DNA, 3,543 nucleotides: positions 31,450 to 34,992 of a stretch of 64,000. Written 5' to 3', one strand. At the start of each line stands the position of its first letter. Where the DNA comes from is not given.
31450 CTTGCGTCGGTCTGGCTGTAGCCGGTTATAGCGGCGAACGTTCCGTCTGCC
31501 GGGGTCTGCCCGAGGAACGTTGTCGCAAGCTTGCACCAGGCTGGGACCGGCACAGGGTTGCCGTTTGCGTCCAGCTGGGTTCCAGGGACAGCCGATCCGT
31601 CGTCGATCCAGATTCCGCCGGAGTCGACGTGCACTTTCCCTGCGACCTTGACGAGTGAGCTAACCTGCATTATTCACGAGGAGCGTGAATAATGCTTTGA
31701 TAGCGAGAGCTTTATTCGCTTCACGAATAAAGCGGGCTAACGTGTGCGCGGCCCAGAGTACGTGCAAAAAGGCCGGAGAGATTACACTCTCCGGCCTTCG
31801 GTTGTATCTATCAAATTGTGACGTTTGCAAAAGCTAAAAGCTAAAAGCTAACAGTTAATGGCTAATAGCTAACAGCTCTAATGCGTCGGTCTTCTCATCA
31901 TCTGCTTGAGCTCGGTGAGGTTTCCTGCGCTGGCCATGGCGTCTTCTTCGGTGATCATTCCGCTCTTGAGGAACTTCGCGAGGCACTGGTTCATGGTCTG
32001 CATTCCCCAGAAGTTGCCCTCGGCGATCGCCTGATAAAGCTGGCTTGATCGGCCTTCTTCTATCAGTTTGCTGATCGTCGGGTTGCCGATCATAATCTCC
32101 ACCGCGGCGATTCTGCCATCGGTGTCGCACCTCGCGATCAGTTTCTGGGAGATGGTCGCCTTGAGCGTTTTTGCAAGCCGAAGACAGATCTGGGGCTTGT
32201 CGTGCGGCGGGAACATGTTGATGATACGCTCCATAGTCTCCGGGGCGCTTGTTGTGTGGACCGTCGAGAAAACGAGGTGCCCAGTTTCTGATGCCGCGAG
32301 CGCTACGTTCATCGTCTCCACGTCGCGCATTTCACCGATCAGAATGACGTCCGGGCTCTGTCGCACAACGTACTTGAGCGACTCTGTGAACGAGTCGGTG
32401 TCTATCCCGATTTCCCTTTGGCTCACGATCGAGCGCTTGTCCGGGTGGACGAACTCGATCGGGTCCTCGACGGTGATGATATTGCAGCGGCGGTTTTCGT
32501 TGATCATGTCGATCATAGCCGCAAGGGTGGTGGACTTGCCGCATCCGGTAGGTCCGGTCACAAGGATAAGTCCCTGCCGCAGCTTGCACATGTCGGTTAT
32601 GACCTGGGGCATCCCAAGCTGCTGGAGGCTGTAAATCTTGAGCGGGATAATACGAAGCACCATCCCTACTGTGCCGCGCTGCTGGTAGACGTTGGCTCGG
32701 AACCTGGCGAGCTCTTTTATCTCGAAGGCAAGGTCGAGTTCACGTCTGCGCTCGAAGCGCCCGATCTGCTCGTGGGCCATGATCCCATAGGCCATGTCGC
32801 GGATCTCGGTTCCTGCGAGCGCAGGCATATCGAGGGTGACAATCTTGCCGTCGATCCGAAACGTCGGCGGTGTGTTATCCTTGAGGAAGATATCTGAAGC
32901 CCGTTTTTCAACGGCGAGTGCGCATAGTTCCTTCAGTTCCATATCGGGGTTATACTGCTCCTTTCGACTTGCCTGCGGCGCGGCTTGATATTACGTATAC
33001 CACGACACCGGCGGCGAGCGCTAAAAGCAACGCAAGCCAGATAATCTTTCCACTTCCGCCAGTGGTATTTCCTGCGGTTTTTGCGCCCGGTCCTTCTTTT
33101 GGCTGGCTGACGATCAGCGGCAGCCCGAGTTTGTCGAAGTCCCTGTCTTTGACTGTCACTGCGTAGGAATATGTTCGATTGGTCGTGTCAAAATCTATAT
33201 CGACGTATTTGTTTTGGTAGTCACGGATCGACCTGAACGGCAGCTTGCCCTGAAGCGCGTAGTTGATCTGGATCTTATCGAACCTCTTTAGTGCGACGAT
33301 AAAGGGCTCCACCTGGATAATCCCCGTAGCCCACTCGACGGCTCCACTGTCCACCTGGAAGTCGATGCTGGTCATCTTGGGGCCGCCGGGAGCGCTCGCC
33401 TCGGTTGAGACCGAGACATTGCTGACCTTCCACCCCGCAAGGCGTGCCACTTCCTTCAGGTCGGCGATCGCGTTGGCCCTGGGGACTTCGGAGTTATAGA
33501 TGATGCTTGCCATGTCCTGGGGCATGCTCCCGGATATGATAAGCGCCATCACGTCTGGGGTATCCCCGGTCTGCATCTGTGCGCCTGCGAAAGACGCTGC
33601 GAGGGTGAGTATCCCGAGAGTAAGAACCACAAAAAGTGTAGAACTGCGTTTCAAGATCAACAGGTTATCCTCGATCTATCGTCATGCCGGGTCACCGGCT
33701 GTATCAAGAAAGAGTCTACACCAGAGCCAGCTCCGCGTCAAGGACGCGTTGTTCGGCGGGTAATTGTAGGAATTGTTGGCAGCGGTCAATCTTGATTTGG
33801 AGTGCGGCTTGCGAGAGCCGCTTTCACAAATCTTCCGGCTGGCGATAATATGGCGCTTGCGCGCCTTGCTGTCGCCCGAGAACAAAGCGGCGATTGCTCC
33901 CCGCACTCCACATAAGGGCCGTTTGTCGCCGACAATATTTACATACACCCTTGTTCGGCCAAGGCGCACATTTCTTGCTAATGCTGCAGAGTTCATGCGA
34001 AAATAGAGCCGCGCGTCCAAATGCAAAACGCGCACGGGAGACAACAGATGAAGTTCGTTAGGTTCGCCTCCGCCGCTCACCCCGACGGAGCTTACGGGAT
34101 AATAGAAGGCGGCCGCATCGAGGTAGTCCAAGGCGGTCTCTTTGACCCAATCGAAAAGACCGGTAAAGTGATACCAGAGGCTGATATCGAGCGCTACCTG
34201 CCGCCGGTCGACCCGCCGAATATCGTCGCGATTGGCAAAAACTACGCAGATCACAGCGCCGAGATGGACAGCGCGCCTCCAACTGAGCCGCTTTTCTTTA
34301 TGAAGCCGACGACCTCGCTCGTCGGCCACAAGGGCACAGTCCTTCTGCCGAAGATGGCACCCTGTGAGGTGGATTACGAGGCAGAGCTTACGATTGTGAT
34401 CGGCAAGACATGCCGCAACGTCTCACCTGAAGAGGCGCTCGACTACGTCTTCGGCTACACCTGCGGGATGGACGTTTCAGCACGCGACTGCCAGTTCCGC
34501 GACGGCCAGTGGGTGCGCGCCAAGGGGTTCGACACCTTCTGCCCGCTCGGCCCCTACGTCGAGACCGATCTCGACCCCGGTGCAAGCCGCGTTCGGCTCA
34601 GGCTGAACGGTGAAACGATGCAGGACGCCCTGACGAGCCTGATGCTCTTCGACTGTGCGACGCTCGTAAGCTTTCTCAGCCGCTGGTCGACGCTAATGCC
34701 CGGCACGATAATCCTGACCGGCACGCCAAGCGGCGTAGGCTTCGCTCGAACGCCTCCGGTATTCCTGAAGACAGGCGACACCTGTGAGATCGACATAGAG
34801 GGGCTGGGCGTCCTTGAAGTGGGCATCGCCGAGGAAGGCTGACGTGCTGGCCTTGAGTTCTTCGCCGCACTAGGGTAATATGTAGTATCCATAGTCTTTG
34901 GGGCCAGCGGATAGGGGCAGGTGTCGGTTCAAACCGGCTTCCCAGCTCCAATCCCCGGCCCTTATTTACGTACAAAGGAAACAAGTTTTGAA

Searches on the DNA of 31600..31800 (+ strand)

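Call 11: search_dna_similar(query=window:31655-31750:+, collection=plasmids, mode=distant, max_evalue=0.001, max_rows=40)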
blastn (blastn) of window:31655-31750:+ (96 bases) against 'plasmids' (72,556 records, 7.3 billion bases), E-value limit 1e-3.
No match.

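Call 50: search_rna_families(source=window, start=31600, end=31800, threshold=evalue, max_evalue=1)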
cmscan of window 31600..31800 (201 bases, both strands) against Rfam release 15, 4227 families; matches with E-value up to 1: 1.
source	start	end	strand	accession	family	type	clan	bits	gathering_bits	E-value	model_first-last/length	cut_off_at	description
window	31764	31800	-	RF00111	SdsR_RyeB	Gene; sRNA;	CL00105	19.6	38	0.21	58-100/100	5'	SdsR_RyeB RNA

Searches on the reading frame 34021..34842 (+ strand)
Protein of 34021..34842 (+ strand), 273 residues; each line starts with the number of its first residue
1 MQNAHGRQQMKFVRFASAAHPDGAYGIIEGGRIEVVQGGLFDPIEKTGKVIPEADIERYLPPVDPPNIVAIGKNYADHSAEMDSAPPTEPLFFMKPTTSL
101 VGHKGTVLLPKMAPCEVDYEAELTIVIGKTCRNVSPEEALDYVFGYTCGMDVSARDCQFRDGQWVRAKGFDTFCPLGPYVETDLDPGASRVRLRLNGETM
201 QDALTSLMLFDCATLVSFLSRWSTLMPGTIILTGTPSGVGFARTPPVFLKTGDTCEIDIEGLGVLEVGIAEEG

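Call 59: search_protein_families(library=pfam, proteins=[window:34021-34842:+], max_evalue=0.00001)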
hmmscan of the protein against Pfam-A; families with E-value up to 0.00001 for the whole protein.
window:34021-34842:+ (273 aa): 2 families
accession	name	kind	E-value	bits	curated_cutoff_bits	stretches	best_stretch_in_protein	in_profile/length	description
PF01557.24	FAA_hydrolase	-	3e-67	226.8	23.9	1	68-267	2-211/214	Fumarylacetoacetate (FAA) hydrolase C-terminal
PF10370.14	Rv2993c-like_N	-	1.3e-07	32.8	21.3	1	10-62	1-50/50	Rv2993c-like, N-terminal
